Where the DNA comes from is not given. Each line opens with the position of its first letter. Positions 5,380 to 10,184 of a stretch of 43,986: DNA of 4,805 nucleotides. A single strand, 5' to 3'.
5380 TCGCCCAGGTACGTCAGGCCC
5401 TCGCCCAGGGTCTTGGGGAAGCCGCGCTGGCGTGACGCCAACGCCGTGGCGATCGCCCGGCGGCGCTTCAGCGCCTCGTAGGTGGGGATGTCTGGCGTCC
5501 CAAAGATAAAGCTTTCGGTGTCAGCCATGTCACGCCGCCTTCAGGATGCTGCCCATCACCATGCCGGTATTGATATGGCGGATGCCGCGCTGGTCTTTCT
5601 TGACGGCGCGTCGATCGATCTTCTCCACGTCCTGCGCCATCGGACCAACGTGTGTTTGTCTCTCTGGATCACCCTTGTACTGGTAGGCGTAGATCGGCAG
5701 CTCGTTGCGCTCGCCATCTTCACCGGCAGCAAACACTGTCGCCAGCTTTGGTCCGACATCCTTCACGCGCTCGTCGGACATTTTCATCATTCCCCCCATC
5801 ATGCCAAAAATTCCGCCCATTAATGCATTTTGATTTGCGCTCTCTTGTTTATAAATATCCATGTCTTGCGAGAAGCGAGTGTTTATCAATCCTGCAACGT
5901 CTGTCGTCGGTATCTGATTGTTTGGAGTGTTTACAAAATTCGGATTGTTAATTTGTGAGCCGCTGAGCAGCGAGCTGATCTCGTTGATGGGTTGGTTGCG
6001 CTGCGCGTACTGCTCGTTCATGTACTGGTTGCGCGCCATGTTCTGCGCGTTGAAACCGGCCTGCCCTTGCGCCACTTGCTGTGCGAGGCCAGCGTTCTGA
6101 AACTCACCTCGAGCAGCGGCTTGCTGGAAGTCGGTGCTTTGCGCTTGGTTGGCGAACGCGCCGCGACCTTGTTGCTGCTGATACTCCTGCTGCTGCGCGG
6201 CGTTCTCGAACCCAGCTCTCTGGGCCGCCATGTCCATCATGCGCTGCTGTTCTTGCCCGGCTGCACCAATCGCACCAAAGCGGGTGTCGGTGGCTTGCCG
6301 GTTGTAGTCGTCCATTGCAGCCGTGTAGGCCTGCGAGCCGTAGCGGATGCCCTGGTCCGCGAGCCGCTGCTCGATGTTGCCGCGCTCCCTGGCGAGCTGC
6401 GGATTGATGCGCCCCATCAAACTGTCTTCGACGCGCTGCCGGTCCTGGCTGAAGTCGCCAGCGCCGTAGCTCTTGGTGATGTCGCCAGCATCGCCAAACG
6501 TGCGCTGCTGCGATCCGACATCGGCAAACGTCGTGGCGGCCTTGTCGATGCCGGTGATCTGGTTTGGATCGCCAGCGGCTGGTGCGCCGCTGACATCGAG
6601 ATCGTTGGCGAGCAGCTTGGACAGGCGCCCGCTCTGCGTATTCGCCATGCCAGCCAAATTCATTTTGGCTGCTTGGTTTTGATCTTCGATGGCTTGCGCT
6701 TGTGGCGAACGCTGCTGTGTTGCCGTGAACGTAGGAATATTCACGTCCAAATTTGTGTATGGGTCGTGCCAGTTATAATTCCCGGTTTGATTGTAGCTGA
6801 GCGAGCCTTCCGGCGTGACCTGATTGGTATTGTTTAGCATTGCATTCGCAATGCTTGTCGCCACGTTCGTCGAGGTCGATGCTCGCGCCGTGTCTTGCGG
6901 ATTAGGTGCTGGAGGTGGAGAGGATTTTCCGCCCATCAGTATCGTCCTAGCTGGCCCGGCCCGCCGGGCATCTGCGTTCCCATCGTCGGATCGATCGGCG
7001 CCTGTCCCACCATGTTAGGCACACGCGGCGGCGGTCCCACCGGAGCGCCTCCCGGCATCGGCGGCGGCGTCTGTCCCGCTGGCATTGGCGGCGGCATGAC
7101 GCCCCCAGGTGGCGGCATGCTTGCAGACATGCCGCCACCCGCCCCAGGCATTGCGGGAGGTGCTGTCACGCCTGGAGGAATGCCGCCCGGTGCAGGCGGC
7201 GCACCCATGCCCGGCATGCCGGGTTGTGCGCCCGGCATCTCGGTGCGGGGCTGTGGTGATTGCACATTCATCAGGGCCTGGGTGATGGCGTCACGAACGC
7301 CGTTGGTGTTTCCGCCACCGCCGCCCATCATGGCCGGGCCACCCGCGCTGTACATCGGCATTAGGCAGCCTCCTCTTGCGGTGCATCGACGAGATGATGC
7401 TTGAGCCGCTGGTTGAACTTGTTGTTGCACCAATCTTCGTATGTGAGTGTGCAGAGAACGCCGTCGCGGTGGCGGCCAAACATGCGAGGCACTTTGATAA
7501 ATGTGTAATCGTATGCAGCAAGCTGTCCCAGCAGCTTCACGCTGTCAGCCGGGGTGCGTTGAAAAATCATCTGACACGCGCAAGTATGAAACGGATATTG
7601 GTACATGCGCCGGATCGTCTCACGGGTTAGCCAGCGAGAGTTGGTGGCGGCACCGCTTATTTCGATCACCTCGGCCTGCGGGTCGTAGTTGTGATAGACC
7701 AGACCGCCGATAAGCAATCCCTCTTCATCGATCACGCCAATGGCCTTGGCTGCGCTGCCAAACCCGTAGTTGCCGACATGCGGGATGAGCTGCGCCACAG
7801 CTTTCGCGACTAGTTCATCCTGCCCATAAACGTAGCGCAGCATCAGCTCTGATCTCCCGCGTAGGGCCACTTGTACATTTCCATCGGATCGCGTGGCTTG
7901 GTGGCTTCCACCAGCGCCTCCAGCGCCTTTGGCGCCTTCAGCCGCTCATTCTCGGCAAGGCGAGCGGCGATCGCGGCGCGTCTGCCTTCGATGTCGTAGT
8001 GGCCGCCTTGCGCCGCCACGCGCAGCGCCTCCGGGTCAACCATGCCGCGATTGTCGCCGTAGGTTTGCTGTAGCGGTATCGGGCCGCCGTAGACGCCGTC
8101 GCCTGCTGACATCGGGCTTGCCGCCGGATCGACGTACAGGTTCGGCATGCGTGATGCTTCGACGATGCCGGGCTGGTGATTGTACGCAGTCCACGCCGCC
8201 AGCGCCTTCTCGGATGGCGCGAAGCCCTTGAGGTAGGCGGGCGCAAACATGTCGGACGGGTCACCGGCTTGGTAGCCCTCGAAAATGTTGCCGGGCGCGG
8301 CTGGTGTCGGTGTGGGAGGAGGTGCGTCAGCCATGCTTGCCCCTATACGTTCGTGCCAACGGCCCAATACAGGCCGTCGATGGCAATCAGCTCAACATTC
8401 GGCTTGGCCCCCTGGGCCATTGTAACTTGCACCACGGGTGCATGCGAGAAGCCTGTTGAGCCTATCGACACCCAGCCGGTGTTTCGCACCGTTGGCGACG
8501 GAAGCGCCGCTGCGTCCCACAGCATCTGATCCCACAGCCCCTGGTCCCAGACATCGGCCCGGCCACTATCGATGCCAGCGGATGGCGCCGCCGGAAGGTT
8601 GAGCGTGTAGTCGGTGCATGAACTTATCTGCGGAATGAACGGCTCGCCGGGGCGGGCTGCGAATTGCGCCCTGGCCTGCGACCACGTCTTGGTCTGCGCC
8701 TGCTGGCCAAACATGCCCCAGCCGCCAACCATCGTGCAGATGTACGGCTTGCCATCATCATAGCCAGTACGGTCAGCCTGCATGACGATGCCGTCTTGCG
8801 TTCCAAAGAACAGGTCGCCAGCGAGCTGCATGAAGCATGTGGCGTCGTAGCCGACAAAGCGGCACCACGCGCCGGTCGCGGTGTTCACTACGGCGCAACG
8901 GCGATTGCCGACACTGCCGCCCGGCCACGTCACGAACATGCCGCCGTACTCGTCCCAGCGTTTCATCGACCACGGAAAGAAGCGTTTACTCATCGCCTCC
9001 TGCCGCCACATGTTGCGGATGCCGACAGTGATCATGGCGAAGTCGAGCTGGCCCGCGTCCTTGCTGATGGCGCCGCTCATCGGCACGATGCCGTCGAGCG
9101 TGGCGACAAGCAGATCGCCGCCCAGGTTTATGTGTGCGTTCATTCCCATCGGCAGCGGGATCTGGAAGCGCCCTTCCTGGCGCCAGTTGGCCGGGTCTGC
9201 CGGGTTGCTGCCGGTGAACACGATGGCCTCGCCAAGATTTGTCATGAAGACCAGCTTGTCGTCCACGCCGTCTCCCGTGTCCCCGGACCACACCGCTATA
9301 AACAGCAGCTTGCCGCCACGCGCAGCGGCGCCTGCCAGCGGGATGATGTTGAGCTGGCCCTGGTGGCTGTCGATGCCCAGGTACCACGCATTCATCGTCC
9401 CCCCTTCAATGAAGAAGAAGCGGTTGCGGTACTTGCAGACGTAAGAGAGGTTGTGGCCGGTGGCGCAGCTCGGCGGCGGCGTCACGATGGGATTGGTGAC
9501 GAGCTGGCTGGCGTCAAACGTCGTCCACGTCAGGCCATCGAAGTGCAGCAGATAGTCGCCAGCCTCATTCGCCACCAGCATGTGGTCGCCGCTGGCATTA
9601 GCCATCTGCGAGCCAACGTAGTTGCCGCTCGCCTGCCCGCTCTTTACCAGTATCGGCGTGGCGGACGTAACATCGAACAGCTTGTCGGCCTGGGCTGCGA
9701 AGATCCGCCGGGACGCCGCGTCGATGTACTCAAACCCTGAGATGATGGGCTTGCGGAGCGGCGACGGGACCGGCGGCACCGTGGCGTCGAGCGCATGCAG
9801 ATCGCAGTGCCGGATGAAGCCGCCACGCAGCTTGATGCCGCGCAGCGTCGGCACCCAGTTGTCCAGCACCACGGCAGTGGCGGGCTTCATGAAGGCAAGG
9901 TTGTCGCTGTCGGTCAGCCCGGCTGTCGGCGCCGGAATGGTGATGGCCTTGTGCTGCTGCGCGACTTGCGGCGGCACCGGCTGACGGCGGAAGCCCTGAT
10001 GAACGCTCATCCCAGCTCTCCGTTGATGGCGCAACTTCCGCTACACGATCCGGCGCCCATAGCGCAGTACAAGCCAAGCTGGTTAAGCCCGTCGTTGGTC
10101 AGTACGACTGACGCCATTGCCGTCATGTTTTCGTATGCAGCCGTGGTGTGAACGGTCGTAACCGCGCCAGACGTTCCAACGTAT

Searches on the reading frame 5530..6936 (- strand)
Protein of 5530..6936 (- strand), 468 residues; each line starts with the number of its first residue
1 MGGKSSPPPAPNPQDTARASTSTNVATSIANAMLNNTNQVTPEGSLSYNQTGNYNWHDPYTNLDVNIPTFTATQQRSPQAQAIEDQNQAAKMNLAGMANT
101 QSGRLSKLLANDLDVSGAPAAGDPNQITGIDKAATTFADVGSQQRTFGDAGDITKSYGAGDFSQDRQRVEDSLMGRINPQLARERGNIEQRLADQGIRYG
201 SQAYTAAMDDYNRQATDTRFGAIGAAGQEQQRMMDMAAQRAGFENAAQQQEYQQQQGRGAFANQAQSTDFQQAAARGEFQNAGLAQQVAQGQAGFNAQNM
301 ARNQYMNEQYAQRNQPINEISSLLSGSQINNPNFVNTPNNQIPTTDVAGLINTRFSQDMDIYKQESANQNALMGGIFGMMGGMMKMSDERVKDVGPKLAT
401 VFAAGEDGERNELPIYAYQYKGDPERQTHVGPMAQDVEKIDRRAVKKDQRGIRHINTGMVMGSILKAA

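Call 9: search_protein_families(library=phrogs, proteins=[window:5530-6936:-], max_evalue=0.00001)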
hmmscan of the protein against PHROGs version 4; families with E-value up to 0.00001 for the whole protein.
window:5530-6936:- (468 aa): 2 families
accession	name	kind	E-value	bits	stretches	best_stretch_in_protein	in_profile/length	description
phrog_6121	-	head and packaging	5.5e-108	362.9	1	4-461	4-388/392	virion structural protein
phrog_4287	-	DNA, RNA and nucleotide metabolism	5.7e-13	49.8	1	346-461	276-387/392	DNA ejection protein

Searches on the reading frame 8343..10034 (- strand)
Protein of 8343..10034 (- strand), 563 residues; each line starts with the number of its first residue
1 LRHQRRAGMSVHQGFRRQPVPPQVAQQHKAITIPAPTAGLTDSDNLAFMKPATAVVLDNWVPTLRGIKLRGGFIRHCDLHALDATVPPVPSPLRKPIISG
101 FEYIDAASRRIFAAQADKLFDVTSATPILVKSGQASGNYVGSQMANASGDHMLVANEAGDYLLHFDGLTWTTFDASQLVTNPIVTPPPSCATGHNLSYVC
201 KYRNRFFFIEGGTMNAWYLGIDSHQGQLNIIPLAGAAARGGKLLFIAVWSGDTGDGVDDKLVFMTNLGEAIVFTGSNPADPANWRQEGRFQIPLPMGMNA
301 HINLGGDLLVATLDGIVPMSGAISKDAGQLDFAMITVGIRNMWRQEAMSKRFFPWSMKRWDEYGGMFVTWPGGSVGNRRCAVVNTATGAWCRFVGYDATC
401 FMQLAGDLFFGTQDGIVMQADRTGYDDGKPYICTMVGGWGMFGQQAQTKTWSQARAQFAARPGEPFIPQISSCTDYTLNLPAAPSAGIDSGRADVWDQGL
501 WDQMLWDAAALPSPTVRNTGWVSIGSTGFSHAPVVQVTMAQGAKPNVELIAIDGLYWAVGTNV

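Call 9: search_protein_families(library=phrogs, proteins=[window:8343-10034:-], max_evalue=0.00001)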
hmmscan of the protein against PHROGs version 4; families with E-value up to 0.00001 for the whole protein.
window:8343-10034:- (563 aa): 1 family
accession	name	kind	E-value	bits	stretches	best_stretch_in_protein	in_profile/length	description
phrog_5107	-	lysis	2.8e-113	380.2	1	30-553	6-524/533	amidase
